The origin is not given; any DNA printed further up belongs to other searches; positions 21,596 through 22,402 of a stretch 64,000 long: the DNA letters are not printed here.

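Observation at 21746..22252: Extra membrane-anchored 168-aa gene coupled to nadK inside the conserved dxs-tlyA-nadK-argR-recN block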

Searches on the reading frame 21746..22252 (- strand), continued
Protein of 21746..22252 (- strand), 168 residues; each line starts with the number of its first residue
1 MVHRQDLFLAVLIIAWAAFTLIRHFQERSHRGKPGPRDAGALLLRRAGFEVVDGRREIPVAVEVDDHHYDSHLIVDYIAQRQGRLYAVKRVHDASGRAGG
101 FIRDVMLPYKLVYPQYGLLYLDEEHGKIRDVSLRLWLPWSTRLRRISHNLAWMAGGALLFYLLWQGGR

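Call 29: predict_structure(alignment_id=A1)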
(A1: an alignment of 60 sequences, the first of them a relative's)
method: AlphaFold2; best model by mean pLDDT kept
length: 168 residues; sequences in the alignment: 60
mean_pLDDT: 91.2   pTM: 0.69
mean pLDDT of the five models: 91.2, 90.8, 90.4, 90.1, 89.7
residues with pLDDT >= 90: 130; 70-90: 30; 50-70: 8; < 50: 0
segments of 3 or more residues with pLDDT < 50: none
pLDDT, mean of each block of 10 residues (from residue 1): 90 96 78 77 97 95 97 97 97 81 95 96 95 86 85 97 93
secondary structure, 60 per line:
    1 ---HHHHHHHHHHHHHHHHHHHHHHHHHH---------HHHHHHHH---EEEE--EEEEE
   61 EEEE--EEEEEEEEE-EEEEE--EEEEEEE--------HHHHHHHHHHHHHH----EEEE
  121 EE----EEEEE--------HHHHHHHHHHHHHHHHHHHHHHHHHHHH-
elements in order: H4-29 H39-46 E50-53 E56-64 E67-75 E77-81 E84-90 H99-112 E117-122 E127-131 H140-167

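Call 40: find_homologous_proteins(query=A2, max_evalue=0.001)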
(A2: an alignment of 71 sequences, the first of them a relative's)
Query A2 (71 sequences) (168 aa, profile of the alignment): 4 proteins with E <= 0.001 among 6215 candidates.
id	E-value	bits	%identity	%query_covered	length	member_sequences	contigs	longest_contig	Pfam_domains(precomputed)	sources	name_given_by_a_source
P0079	3.6e-43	165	25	61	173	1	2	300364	-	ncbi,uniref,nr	ncbi:hypothetical protein IC620_12955 [Hazenella sp. IB182357]|uniref:Uncharacterized protein n=1 Ta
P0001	1.6e-36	143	100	100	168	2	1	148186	-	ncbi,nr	ncbi:MAG: hypothetical protein IMW91_02560 [Firmicutes bacterium]|nr:hypothetical protein [Bacillota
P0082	4.6e-36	142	29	77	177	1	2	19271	-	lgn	-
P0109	1.4e-34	137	23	95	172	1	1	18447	-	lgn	-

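Call 41: find_encoding_contigs(protein=P0079, flank=5000, max_places=1)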
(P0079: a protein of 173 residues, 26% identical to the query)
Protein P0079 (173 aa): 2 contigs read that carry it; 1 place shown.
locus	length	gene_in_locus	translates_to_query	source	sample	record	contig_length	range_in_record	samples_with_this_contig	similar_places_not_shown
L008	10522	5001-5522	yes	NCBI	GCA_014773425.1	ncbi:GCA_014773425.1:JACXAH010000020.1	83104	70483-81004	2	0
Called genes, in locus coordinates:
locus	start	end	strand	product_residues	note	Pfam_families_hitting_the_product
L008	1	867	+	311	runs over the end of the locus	PF00348:polyprenyl_synt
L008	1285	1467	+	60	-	-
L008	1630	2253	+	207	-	-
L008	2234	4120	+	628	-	PF13292:DXP_synthase_N, PF02775:TPP_enzyme_C (faint), PF02779:Transket_pyr, PF02780:Transketolase_C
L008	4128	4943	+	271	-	PF01479:S4, PF01728:FtsJ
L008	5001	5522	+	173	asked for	-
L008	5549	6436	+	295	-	PF01513:NAD_kinase, PF20143:NAD_kinase_C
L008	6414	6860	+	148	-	PF01316:Arg_repressor, PF02863:Arg_repressor_C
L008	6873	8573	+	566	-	PF02463:SMC_N, PF13175:AAA_15 (faint), PF13476:AAA_23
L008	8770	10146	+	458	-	PF13180:PDZ_2, PF17820:PDZ_6 (weak), PF05580:Peptidase_S55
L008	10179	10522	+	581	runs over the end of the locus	PF00535:Glycos_transf_2, PF10111:Glyco_tranf_2_2, PF07719:TPR_2 (faint)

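Call 42: find_encoding_contigs(protein=P0082, flank=5000, max_places=1)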
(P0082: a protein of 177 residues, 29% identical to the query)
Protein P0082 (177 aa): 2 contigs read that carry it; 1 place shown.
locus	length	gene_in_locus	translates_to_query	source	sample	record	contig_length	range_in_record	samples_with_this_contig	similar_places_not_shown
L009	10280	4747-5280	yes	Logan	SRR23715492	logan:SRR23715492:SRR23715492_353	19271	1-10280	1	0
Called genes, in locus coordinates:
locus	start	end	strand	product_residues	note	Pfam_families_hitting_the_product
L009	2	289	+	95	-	?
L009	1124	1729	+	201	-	-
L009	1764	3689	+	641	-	PF13292:DXP_synthase_N, PF02779:Transket_pyr, PF02780:Transketolase_C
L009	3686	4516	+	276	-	PF01479:S4, PF01728:FtsJ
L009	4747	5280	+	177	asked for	-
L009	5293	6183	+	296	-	PF01513:NAD_kinase, PF20143:NAD_kinase_C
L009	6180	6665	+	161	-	PF01316:Arg_repressor, PF02863:Arg_repressor_C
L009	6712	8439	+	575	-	PF02463:SMC_N, PF13476:AAA_23, PF13304:AAA_21 (faint)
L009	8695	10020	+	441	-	PF13180:PDZ_2, PF17820:PDZ_6, PF05580:Peptidase_S55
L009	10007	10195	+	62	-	-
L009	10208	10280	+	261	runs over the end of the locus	PF00072:Response_reg, PF08769:Spo0A_C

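Call 43: find_encoding_contigs(protein=P0002, flank=5000, max_places=1)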
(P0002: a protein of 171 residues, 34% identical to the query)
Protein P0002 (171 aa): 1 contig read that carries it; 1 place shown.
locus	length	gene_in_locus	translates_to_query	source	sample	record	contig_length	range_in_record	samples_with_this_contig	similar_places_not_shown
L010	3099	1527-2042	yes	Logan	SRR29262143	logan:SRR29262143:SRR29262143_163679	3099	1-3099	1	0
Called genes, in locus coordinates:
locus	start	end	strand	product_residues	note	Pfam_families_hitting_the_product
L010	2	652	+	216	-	?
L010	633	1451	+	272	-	PF01479:S4, PF01728:FtsJ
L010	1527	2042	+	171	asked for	-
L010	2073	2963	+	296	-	PF01513:NAD_kinase, PF20143:NAD_kinase_C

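Call 52: list_cluster_members(proteins=[P0002, P0003, P0004, P0005, P0006, P0008, P0011, P0013, P0016, P0021])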
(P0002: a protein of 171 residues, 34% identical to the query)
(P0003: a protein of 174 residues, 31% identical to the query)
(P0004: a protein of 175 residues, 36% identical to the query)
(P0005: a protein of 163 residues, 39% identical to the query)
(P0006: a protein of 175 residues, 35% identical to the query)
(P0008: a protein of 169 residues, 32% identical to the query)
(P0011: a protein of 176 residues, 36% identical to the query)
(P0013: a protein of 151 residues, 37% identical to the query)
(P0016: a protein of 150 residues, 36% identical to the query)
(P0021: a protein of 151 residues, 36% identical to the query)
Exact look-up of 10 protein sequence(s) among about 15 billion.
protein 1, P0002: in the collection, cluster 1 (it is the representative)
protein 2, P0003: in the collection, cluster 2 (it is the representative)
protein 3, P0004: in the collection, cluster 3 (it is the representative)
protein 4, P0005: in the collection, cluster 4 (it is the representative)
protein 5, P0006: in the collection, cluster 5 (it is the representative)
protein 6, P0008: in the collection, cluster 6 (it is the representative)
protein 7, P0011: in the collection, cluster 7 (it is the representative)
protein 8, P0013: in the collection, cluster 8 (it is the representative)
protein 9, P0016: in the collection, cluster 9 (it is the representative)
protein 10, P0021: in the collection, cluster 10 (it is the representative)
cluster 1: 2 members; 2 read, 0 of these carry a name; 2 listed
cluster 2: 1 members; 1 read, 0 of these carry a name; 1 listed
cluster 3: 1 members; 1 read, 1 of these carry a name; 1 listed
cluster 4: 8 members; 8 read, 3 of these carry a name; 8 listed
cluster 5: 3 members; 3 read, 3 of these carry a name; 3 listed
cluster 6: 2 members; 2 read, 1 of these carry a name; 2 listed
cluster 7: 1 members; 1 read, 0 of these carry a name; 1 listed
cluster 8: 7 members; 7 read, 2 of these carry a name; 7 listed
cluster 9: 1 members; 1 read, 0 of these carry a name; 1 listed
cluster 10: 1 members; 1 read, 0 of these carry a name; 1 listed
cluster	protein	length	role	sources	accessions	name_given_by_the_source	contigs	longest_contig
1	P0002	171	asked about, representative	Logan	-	-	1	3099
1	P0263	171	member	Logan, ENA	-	-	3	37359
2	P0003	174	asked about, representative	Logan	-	-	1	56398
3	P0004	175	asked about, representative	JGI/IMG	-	hypothetical protein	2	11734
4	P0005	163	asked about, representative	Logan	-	-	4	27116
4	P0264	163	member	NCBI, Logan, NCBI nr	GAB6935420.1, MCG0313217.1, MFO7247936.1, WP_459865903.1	MAG: hypothetical protein L5657_00960 [Calditerricola sp.] | hypothetical protein [Bacillota bacterium]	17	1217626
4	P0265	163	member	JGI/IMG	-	hypothetical protein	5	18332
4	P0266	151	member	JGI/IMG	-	hypothetical protein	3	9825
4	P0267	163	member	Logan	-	-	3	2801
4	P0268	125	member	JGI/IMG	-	-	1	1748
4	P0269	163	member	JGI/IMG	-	-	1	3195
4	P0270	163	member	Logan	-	-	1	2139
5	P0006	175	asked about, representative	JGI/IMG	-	hypothetical protein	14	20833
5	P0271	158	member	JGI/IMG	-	hypothetical protein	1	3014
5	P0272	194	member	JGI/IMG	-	hypothetical protein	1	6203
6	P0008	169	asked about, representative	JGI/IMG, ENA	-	-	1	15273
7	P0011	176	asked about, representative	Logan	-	-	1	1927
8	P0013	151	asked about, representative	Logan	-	-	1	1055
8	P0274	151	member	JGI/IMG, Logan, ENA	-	hypothetical protein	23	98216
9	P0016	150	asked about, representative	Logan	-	-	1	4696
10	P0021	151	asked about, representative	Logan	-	-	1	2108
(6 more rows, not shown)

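Call 53: find_encoding_contigs(protein=P0274, flank=5000, max_places=1)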
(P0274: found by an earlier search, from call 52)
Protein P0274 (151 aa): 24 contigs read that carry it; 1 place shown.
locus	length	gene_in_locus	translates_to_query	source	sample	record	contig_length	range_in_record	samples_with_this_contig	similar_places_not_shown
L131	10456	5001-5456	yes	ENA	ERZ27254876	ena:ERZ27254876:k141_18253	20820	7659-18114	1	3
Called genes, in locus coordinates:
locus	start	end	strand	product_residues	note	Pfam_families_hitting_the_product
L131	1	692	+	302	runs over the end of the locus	PF00348:polyprenyl_synt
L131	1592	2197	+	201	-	-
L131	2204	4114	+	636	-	PF13292:DXP_synthase_N, PF00456:Transketolase_N (faint), PF02779:Transket_pyr, PF02780:Transketolase_C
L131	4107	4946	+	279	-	PF01479:S4, PF01728:FtsJ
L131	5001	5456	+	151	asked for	-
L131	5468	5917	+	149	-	PF01316:Arg_repressor, PF02863:Arg_repressor_C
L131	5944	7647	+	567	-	PF02463:SMC_N, PF13401:AAA_22 (faint), PF13476:AAA_23, PF13304:AAA_21 (faint)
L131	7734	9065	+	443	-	PF00595:PDZ (weak), PF13180:PDZ_2, PF17820:PDZ_6 (weak), PF05580:Peptidase_S55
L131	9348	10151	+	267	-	PF00072:Response_reg, PF08769:Spo0A_C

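Call 54: find_encoding_contigs(protein=P0264, flank=5000, max_places=1)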
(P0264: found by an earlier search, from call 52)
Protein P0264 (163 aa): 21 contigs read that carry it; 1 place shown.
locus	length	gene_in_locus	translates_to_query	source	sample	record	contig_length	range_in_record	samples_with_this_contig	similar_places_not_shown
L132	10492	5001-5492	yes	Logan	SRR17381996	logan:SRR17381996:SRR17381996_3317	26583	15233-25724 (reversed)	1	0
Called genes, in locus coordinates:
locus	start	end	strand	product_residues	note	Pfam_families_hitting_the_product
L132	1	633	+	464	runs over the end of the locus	PF13742:tRNA_anti_2, PF01336:tRNA_anti-codon, PF02601:Exonuc_VII_L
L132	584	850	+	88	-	PF02609:Exonuc_VII_S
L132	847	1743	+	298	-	PF00348:polyprenyl_synt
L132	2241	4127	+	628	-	PF13292:DXP_synthase_N, PF00456:Transketolase_N (weak), PF02775:TPP_enzyme_C (weak), PF02779:Transket_pyr, PF02780:Transketolase_C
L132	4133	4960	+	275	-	PF01479:S4, PF01728:FtsJ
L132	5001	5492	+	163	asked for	-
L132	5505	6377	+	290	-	PF01513:NAD_kinase, PF20143:NAD_kinase_C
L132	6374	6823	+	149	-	PF01316:Arg_repressor, PF02863:Arg_repressor_C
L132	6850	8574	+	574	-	PF02463:SMC_N, PF13476:AAA_23, PF13304:AAA_21 (faint)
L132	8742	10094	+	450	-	PF13180:PDZ_2, PF17820:PDZ_6, PF05580:Peptidase_S55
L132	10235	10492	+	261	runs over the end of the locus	PF00072:Response_reg, PF08769:Spo0A_C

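Call 65: search_solved_structures(query=A3, max_evalue=1, show_alignments=4)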
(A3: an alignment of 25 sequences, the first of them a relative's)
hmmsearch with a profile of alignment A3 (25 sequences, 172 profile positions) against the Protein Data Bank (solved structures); distinct sequences matched with E-value up to 1: 8.
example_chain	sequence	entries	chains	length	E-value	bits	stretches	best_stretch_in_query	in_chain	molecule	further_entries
7q97_A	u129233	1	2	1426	0.00019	24.3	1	35-98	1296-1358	Rhs family protein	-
4ic1_A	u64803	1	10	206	0.016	18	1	61-136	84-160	Uncharacterized protein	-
1gef_A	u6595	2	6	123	0.047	16.4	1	35-91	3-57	HOLLIDAY JUNCTION RESOLVASE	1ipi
7lda_A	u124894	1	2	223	0.37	13.5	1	8-72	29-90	Ribose-5-phosphate isomerase A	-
1ob8_A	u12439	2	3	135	0.38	13.5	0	79-139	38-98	HOLLIDAY-JUNCTION RESOLVASE | HOLLIDAY JUNCTION RESOLVASE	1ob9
1m0s_A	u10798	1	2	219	0.43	13.3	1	30-72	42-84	Ribose-5-Phosphate Isomerase A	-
3fov_A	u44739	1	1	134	0.58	12.9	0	34-62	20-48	UPF0102 protein RPA0323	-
6hj7_A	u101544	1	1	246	0.63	12.8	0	6-41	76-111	Death domain-containing membrane protein NRADD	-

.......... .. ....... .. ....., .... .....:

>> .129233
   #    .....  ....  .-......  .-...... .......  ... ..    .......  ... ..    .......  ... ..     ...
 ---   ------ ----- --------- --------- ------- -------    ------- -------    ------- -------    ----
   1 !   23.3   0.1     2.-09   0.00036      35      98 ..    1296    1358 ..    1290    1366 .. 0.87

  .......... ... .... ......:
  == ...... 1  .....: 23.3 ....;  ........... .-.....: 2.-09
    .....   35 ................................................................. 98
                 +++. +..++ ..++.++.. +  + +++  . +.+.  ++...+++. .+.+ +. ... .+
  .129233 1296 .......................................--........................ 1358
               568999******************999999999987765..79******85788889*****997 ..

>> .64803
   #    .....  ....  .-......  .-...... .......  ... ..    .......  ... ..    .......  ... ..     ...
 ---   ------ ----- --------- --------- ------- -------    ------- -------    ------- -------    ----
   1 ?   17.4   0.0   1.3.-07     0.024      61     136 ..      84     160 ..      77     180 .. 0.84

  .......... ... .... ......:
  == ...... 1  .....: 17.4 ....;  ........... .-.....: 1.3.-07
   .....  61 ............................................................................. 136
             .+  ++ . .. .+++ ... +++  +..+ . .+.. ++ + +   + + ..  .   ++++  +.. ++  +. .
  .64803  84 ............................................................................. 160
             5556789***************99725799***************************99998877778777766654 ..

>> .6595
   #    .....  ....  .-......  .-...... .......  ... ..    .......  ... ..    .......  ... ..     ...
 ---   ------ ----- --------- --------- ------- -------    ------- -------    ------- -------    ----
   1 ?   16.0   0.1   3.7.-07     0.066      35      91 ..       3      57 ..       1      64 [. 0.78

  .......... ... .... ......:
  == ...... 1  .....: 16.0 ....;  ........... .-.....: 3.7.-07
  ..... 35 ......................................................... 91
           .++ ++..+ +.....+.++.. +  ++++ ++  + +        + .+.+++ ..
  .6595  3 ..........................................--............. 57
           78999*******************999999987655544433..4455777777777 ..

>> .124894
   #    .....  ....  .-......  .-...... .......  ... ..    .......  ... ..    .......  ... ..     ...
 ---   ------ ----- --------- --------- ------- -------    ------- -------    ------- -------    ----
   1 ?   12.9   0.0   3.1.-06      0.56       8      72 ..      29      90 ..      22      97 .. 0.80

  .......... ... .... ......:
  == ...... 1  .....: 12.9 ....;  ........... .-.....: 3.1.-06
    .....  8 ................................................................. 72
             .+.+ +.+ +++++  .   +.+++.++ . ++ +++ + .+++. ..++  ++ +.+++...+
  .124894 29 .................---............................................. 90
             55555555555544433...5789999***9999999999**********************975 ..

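Call 66: search_protein_families(library=ncbifam, alignment_id=A3, max_evalue=0.01)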
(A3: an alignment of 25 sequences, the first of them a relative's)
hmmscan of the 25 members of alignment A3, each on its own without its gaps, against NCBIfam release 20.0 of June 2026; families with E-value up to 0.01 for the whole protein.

A. member 1, P0259 (173 aa): 2 families
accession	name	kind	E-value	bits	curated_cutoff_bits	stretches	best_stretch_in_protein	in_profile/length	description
TIGR00372.1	cas4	equivalog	1e-05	25.5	65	1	25-140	24-136/180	CRISPR-associated protein Cas4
NF009152.0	PRK12497.2-4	equivalog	0.0057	16.7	111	0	35-103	9-65/114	YraN family protein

B. families by the number of members that match (of 25 scanned): 10 families
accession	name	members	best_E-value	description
NF009152.0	PRK12497.2-4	7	0.00016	YraN family protein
TIGR00372.1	cas4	6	6.4e-06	CRISPR-associated protein Cas4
NF009154.0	PRK12497.3-3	1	2.9e-05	YraN family protein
NF051435.1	ArfB_Rv0900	1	0.00037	channel accessory protein ArfB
NF046005.2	near_gluc_PtsG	1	0.0012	MPN207a family PTS transporter accessory protein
NF009151.0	PRK12497.1-5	1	0.0012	YraN family protein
NF053853.1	ScActCoATferScpC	1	0.003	succinyl-CoA:acetate CoA-transferase ScpC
NF040854.1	Hol_resolv_Hjc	1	0.0033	Holliday junction resolvase Hjc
NF011271.0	PRK14678.1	1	0.0045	hypothetical protein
NF011270.0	PRK14677.1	1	0.0047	hypothetical protein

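Call 67: search_protein_families(library=pfam, alignment_id=A2, max_evalue=0.01)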
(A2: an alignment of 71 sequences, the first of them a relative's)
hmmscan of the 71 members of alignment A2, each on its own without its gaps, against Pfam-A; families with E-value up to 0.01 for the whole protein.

A. member 1, P0001 (168 aa): 0 families

B. families by the number of members that match (of 71 scanned): 2 families
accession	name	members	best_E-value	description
PF15838.10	LLCFC1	1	0.00062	LLLL and CFNLAS motif-containing protein 1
PF16153.10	DUF4861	1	0.0086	Domain of unknown function (DUF4861)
